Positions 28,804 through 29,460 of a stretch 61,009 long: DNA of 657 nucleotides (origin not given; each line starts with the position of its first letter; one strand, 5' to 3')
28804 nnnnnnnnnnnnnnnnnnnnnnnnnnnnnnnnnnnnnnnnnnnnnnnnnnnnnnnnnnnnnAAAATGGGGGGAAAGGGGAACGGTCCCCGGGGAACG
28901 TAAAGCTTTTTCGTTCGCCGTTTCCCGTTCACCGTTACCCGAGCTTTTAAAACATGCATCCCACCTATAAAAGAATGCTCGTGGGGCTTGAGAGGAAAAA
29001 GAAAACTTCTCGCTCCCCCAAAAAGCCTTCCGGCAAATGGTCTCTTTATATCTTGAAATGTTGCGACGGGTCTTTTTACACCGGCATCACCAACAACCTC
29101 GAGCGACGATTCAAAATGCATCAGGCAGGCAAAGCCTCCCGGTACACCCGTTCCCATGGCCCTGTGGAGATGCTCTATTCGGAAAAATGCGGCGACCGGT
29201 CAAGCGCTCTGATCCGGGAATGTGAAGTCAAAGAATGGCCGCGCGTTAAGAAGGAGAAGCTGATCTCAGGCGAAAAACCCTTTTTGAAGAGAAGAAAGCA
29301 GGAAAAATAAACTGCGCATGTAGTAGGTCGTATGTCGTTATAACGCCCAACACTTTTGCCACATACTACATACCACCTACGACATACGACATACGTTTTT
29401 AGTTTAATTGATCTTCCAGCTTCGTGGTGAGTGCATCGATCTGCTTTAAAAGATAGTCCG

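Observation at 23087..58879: GGATGG-word palindromic element present both intergenically and inserted in-frame in coding sequences (RPE-like)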

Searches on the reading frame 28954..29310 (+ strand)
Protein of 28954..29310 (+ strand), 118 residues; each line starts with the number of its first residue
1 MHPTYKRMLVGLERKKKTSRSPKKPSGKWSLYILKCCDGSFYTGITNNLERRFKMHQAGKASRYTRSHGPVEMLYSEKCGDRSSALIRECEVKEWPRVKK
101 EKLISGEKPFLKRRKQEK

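Call 72: search_protein_families(library=pfam, proteins=[window:28954-29310:+], max_evalue=0.01)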
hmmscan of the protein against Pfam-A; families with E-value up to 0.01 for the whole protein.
window:28954-29310:+ (118 aa): 1 family
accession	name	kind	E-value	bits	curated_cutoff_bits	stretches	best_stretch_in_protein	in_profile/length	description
PF01541.30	GIY-YIG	-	2.7e-17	63.3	22.6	1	28-98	1-74/78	GIY-YIG catalytic domain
